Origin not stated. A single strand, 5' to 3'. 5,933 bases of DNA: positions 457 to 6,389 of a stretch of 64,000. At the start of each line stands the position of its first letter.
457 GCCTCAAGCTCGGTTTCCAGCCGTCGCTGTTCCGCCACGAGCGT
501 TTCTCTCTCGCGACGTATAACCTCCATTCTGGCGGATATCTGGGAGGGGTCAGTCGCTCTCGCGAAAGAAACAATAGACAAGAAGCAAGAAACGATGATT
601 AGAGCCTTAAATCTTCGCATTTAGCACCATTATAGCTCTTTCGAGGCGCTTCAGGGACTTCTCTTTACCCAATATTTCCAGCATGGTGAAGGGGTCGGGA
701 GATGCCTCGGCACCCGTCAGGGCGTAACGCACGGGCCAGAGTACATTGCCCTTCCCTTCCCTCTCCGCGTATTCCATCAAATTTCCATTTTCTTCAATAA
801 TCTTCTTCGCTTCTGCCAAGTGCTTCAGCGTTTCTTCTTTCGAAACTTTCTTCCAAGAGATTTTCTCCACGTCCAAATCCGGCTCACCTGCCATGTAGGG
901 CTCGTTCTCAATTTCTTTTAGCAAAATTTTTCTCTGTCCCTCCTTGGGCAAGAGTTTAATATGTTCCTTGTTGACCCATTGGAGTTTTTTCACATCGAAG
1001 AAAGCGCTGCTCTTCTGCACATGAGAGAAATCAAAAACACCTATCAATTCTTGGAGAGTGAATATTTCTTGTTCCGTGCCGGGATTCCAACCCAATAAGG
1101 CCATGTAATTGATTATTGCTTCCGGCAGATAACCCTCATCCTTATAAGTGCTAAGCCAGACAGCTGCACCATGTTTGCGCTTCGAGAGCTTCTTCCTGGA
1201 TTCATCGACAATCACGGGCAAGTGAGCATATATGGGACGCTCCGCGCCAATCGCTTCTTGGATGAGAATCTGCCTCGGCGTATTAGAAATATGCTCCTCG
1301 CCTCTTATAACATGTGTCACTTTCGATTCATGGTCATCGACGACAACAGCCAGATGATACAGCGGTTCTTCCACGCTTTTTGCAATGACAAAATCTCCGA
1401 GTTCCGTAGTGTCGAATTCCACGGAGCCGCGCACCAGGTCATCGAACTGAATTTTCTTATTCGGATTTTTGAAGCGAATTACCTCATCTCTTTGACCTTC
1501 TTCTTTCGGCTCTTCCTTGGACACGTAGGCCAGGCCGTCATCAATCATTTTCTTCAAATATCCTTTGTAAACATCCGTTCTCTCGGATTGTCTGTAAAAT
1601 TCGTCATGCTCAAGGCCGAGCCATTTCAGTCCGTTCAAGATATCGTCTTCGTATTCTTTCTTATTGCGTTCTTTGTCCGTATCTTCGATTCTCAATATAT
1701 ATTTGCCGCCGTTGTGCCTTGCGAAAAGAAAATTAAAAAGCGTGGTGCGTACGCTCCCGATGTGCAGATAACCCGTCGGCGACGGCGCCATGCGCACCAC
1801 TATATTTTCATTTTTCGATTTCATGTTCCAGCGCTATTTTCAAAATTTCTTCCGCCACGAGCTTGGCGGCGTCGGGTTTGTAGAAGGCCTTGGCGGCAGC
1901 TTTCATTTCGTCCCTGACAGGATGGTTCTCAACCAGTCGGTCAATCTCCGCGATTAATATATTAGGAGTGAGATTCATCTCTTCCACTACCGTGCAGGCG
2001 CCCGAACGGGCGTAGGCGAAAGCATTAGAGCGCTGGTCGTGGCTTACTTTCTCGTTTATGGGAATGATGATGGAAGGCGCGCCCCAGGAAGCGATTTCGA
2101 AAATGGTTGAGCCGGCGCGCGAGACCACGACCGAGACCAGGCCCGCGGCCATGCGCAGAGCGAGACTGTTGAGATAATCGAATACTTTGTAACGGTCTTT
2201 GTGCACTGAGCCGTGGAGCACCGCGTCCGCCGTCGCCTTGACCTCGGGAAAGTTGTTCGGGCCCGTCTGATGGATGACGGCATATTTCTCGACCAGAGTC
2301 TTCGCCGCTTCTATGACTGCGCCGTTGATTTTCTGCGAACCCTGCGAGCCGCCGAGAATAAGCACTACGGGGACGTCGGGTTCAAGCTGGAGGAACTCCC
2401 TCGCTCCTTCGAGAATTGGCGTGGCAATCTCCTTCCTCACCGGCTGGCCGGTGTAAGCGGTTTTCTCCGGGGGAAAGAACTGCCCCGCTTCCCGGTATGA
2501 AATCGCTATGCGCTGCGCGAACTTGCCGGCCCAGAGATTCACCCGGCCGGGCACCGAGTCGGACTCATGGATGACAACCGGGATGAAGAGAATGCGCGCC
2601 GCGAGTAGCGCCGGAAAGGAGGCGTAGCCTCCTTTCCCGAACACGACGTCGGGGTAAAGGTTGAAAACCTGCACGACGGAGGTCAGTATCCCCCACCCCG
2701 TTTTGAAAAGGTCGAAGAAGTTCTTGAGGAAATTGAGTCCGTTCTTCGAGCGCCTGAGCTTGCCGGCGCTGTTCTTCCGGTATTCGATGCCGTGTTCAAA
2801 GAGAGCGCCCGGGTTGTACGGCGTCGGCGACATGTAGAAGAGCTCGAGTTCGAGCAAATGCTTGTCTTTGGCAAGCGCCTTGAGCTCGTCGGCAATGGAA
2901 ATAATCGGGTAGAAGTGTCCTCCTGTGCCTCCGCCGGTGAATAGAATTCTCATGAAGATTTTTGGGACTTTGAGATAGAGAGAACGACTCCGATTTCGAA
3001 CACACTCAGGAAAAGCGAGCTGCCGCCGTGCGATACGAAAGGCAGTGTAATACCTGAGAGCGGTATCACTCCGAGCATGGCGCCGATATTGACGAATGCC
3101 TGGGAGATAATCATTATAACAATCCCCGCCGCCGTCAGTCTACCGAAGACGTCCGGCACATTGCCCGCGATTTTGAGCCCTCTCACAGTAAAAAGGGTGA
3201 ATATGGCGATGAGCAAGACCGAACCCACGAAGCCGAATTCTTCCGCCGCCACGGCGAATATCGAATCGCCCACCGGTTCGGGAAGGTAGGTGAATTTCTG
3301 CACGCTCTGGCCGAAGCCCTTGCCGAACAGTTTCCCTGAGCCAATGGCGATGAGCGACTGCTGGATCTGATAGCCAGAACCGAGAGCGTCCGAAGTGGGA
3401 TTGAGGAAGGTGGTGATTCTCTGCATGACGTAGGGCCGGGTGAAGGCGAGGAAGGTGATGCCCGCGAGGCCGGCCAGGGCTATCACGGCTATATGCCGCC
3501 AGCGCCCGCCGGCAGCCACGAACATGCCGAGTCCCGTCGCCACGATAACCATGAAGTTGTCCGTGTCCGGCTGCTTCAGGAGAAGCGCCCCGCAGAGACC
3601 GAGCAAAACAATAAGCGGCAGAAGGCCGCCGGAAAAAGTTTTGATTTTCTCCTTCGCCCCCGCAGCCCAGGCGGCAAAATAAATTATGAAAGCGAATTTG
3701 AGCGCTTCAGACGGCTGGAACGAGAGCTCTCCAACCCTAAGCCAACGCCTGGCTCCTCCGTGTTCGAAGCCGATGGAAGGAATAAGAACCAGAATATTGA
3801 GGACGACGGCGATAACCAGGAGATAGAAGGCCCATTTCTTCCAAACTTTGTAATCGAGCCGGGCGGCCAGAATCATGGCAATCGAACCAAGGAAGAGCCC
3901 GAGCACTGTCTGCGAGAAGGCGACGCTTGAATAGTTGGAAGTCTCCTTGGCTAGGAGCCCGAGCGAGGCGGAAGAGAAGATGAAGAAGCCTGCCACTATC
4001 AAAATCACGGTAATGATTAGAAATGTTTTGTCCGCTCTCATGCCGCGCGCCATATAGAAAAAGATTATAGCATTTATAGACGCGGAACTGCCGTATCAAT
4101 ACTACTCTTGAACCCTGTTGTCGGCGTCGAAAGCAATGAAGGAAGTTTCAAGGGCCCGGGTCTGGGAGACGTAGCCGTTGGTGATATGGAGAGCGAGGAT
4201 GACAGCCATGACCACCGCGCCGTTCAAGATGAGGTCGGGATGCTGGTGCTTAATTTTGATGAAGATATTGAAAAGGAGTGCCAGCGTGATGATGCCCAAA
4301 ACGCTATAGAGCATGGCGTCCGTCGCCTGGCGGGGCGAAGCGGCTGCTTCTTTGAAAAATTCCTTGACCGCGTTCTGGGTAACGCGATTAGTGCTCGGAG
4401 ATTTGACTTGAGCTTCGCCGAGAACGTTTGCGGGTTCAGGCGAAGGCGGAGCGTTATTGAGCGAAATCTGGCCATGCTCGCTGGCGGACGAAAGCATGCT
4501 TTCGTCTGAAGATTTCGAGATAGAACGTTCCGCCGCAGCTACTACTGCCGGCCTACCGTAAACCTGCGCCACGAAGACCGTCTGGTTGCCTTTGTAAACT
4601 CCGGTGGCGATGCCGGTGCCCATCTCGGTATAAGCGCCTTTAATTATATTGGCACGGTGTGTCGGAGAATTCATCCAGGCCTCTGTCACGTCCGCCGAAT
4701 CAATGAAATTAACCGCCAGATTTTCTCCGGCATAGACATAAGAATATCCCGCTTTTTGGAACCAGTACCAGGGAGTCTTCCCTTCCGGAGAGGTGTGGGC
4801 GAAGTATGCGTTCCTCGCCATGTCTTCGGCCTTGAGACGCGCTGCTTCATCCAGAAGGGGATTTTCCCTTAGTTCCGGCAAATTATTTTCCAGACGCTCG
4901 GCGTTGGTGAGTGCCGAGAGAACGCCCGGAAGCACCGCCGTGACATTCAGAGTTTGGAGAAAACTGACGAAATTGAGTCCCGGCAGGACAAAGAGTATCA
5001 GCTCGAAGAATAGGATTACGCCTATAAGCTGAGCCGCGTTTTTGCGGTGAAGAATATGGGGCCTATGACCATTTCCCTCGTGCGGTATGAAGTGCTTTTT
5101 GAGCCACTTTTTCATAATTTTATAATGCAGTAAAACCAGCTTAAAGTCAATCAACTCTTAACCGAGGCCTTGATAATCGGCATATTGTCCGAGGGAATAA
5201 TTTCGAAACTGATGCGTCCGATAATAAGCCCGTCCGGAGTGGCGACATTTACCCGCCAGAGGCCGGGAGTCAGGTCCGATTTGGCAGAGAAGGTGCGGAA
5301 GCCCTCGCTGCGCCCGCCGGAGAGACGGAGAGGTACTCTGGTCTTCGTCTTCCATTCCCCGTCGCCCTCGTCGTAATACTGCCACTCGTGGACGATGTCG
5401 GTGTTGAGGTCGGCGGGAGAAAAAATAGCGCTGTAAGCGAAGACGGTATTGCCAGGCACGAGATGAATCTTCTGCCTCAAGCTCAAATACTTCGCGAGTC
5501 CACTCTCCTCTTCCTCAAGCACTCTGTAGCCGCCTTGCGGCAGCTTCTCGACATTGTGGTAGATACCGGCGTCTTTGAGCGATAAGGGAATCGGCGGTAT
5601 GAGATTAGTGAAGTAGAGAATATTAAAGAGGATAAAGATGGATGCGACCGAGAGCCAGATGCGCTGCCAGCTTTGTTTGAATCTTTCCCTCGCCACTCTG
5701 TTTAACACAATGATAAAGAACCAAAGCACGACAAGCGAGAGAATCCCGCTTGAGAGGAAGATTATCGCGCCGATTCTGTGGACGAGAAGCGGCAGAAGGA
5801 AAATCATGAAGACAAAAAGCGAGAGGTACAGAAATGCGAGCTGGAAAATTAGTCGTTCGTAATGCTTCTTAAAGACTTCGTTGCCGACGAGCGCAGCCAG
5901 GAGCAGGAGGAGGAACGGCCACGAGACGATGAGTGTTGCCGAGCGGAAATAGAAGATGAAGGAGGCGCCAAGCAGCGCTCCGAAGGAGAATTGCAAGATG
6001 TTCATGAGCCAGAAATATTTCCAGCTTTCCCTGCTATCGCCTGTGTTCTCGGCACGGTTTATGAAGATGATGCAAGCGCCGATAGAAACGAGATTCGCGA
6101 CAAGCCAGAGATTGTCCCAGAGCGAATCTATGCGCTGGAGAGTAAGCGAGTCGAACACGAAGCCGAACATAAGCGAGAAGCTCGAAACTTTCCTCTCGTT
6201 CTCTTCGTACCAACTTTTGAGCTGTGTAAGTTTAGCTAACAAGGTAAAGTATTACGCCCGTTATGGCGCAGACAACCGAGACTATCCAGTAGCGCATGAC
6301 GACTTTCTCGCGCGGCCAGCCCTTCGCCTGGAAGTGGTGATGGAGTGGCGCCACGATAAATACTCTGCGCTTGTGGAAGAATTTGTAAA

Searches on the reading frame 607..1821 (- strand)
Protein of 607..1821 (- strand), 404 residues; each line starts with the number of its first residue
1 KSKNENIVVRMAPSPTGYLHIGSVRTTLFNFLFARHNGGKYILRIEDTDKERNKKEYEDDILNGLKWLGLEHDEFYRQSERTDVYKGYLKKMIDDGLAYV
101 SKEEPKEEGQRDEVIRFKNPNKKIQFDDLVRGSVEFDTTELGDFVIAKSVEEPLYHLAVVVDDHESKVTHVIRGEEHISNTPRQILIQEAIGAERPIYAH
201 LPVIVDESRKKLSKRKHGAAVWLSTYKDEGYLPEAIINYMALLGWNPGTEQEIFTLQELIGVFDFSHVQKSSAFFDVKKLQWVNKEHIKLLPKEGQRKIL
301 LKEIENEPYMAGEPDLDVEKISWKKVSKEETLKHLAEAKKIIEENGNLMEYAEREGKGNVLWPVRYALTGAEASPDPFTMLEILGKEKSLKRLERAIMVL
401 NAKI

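Call 63: search_protein_families(library=pfam, proteins=[window:607-1821:-], max_evalue=0.0001)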
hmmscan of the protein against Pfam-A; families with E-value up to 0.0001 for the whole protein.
window:607-1821:- (404 aa): 2 families
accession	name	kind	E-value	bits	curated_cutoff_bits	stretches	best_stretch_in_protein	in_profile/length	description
PF00749.27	tRNA-synt_1c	-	1.2e-92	310.6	23.4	2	107-282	138-314/314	tRNA synthetases class I (E and Q), catalytic domain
PF19269.4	Anticodon_2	-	1.6e-13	51.7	23.6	1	304-397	33-141/141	Anticodon binding domain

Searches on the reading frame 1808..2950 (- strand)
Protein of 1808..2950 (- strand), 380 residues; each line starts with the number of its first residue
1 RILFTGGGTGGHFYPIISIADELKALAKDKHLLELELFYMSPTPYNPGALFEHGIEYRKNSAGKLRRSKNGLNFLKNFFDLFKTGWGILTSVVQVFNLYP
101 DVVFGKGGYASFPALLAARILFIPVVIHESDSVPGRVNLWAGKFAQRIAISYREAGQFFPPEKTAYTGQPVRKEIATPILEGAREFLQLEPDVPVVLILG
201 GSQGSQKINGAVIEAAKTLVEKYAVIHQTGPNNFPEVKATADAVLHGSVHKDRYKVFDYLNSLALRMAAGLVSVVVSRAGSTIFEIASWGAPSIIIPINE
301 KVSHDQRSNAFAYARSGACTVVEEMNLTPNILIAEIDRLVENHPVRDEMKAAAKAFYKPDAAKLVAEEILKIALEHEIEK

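Call 63: search_protein_families(library=pfam, proteins=[window:1808-2950:-], max_evalue=0.0001)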
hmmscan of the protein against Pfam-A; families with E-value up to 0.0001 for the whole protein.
window:1808-2950:- (380 aa): 2 families
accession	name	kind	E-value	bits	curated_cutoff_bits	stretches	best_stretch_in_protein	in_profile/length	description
PF04101.22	Glyco_tran_28_C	-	1.5e-31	110.1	22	1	195-364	1-165/166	Glycosyltransferase family 28 C-terminal domain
PF03033.26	Glyco_transf_28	-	3.7e-24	85.8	26.2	1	2-150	1-139/139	Glycosyltransferase family 28 N-terminal domain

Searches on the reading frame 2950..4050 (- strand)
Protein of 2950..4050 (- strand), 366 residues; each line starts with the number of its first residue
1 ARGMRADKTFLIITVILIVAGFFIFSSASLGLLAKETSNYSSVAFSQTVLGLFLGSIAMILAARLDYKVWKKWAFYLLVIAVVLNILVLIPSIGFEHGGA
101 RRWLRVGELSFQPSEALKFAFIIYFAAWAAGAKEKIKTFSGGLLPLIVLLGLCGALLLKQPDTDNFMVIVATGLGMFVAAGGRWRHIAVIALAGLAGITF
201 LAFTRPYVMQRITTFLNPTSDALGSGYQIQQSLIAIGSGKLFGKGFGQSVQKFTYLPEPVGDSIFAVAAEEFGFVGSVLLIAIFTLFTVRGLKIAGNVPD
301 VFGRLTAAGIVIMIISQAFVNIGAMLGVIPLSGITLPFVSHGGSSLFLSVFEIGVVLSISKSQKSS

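Call 63: search_protein_families(library=pfam, proteins=[window:2950-4050:-], max_evalue=0.0001)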
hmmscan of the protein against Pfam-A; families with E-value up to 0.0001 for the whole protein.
window:2950-4050:- (366 aa): 1 family
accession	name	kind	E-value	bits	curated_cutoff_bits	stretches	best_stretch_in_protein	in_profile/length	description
PF01098.24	FTSW_RODA_SPOVE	-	4.1e-98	329.1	26.4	1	10-364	3-355/356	Cell cycle protein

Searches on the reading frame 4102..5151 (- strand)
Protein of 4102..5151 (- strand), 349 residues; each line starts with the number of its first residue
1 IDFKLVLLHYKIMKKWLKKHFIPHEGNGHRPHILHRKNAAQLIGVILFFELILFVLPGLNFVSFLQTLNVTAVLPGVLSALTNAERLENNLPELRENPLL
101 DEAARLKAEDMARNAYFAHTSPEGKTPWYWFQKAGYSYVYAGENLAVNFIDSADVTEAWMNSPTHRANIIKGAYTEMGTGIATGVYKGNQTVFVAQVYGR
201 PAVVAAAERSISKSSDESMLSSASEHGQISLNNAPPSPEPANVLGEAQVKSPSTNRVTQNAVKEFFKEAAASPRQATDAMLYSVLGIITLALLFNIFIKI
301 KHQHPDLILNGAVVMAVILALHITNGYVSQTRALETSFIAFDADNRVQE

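Call 63: search_protein_families(library=pfam, proteins=[window:4102-5151:-], max_evalue=0.0001)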
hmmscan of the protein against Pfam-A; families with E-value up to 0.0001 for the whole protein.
window:4102-5151:- (349 aa): 1 family
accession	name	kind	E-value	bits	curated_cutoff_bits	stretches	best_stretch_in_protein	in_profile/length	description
PF00188.32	CAP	-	5.2e-16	60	21.1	1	81-196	3-115/117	Cysteine-rich secretory protein family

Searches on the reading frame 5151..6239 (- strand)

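Call 63: search_protein_families(library=pfam, proteins=[window:5151-6239:-], max_evalue=0.0001)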
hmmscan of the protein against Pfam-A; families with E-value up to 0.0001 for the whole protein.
window:5151-6239:- (362 aa): 1 family
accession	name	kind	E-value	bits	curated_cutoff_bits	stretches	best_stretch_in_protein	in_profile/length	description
PF11141.13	DUF2914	-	3.9e-13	49.4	23.6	1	280-347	2-62/62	Protein of unknown function (DUF2914)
